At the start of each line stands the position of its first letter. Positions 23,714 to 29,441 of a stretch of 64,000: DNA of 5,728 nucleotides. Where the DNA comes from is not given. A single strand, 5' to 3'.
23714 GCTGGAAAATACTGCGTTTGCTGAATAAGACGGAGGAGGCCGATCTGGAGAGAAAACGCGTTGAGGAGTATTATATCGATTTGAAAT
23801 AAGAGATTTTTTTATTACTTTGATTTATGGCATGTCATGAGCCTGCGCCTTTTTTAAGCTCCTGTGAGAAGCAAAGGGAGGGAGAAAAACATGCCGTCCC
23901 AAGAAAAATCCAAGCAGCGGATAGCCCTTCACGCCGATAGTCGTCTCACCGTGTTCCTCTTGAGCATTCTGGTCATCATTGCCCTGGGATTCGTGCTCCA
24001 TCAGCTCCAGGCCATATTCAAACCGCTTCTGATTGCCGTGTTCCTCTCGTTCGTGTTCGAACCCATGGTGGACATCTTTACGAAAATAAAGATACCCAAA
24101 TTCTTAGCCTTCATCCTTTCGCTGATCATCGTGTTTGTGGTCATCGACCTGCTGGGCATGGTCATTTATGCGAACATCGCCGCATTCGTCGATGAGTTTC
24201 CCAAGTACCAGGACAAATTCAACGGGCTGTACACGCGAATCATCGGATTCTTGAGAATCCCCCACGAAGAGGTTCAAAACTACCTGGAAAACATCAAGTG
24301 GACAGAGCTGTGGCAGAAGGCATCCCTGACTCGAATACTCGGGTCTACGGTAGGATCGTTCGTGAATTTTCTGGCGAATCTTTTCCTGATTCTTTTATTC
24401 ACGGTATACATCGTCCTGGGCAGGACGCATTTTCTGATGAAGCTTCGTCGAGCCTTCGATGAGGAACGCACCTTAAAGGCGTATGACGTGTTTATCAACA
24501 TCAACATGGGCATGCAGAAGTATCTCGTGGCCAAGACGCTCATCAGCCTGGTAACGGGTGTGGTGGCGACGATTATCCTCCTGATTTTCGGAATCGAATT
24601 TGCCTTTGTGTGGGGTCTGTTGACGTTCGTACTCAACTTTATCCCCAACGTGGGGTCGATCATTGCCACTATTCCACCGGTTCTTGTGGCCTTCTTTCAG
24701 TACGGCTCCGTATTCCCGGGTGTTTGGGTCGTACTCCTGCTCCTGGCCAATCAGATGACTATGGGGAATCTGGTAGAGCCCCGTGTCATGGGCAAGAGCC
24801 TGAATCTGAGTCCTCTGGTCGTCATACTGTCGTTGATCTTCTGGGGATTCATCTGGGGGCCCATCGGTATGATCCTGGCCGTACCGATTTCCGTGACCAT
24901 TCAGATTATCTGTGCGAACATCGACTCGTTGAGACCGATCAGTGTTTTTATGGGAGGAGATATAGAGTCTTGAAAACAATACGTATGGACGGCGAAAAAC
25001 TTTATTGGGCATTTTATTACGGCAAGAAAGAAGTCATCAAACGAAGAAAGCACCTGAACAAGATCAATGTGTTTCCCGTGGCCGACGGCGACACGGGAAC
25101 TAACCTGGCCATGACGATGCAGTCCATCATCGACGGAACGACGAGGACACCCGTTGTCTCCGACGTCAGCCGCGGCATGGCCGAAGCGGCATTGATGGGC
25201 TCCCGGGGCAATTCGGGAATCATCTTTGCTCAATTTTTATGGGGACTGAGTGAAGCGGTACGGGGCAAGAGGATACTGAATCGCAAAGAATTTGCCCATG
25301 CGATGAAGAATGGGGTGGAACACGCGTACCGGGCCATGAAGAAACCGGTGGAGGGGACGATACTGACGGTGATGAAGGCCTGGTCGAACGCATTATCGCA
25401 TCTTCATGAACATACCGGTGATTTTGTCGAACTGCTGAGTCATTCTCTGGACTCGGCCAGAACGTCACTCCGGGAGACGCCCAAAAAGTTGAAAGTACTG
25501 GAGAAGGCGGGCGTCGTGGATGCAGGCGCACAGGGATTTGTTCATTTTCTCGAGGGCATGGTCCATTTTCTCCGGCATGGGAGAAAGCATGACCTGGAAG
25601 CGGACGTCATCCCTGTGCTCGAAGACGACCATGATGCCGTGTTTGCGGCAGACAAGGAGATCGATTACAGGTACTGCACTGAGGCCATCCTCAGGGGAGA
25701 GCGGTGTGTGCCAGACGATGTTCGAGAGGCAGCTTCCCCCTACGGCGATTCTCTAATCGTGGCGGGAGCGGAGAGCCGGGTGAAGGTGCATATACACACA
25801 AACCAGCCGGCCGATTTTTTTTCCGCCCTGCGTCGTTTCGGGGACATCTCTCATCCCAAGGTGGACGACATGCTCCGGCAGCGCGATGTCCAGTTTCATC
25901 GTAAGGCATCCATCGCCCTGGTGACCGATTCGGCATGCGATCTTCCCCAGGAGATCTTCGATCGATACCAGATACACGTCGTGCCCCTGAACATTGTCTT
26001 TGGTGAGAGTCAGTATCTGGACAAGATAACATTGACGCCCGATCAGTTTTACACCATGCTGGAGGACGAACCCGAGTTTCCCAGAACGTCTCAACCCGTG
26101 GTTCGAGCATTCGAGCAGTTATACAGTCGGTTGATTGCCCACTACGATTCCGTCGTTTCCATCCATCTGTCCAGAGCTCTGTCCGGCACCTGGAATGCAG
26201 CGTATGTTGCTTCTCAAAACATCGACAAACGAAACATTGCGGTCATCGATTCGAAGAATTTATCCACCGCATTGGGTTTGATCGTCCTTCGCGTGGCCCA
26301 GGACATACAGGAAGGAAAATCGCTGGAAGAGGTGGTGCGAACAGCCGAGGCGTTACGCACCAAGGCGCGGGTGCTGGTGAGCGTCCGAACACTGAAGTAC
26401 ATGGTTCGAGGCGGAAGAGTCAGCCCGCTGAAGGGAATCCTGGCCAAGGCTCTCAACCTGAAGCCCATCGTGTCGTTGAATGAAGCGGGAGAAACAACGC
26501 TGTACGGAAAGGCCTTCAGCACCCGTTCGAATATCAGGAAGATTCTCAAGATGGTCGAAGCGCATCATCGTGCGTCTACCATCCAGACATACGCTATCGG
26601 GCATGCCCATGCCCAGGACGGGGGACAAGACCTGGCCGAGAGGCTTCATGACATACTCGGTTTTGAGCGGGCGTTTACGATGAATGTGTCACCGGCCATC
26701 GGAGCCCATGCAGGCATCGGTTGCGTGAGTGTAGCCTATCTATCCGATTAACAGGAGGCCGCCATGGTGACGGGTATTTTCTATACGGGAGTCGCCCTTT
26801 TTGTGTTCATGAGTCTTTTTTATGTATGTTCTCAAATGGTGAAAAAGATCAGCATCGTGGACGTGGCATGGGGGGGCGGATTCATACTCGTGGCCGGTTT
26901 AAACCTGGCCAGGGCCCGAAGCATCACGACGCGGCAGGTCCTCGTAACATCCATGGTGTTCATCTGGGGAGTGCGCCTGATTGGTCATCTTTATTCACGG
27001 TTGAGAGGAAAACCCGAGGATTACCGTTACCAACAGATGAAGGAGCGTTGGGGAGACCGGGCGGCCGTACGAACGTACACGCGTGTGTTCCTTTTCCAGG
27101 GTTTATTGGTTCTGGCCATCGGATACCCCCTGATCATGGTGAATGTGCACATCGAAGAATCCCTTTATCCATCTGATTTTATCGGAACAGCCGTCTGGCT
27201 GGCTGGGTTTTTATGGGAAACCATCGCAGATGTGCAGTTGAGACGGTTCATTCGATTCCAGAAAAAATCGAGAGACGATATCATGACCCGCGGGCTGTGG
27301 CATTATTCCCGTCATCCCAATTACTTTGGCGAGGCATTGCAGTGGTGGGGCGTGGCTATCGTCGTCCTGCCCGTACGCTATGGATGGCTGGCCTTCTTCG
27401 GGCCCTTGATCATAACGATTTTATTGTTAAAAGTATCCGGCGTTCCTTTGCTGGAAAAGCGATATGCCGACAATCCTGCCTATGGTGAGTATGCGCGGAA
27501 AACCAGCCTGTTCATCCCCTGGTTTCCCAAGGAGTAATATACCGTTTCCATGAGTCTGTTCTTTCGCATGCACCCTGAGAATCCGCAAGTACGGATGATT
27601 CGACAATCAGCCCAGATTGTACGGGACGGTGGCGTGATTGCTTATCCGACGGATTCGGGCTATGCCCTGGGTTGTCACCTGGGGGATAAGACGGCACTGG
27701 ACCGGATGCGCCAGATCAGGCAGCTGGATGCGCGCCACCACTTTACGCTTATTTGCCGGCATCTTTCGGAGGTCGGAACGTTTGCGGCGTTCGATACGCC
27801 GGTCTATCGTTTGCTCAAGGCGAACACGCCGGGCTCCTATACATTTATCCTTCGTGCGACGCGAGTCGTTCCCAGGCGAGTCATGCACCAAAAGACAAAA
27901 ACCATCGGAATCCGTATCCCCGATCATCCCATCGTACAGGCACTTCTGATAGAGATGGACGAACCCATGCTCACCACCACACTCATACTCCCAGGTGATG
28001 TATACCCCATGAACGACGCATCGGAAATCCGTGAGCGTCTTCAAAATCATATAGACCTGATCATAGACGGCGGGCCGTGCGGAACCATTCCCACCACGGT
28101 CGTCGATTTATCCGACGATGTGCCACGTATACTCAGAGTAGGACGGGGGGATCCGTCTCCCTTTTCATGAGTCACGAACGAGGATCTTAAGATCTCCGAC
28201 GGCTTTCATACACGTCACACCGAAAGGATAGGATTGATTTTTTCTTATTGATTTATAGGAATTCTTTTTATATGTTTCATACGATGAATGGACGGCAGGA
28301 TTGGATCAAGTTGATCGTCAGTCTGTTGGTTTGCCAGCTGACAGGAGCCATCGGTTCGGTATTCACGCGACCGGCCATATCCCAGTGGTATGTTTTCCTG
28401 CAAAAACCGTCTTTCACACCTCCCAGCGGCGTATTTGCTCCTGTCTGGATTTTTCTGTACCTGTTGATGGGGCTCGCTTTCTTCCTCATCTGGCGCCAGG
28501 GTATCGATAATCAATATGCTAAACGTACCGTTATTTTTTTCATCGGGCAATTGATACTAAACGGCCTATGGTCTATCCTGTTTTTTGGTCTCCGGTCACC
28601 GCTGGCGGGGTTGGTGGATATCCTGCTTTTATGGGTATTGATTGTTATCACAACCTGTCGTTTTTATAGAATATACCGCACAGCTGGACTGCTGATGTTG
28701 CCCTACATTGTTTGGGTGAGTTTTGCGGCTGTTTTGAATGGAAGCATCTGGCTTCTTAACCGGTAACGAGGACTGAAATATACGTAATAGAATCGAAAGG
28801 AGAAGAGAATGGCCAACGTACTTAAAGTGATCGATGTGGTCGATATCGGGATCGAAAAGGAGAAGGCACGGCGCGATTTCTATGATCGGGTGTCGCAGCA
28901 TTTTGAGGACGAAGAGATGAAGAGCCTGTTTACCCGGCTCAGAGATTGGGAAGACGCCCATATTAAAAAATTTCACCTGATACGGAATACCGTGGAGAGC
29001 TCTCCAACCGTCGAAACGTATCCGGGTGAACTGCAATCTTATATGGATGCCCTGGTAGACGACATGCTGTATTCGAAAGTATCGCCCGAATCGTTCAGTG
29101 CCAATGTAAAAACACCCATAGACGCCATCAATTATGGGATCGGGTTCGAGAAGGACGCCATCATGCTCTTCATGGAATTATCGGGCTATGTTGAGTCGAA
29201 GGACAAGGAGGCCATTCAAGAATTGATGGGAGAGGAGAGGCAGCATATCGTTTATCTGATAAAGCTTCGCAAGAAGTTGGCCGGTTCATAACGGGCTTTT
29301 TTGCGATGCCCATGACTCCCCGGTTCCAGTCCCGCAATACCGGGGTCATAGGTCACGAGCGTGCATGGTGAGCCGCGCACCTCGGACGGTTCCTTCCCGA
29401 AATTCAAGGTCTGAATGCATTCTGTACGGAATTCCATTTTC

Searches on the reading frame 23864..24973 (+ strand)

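Call 14: search_protein_families(library=pfam, proteins=[window:23864-24973:+])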
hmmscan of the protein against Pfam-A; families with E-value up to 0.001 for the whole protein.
window:23864-24973:+ (369 aa): 1 family
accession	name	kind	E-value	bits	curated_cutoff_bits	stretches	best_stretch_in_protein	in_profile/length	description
PF01594.21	AI-2E_transport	-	6.9e-60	203.4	34.3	1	33-351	2-324/327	AI-2E family transporter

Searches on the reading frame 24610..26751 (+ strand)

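Call 14: search_protein_families(library=pfam, proteins=[window:24610-26751:+])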
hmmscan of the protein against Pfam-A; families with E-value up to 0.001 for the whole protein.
window:24610-26751:+ (713 aa): 4 families
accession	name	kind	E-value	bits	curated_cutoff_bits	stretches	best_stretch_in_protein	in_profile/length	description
PF02645.21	DegV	-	2.4e-77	260.4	27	1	434-712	1-279/280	Uncharacterised protein, DegV family COG1307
PF02734.22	Dak2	-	2.2e-35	122.5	27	1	156-318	1-173/174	DAK2 domain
PF21645.3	FakA-like_M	-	3.9e-19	68.7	24.9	1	353-425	2-77/80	Fatty acid kinase subunit A-like, middle domain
PF13684.11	FakA-like_C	-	6.6e-07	29.4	23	1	494-710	30-212/216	Fatty acid kinase subunit A-like, C-terminal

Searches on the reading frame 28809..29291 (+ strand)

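Call 51: search_protein_families(library=pfam, proteins=[window:28809-29291:+])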
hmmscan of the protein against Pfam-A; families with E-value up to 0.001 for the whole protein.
window:28809-29291:+ (160 aa): 1 family
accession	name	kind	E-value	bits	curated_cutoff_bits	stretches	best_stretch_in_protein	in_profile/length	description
PF02915.23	Rubrerythrin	-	1.4e-05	25.9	22.8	0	6-56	84-134/137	Rubrerythrin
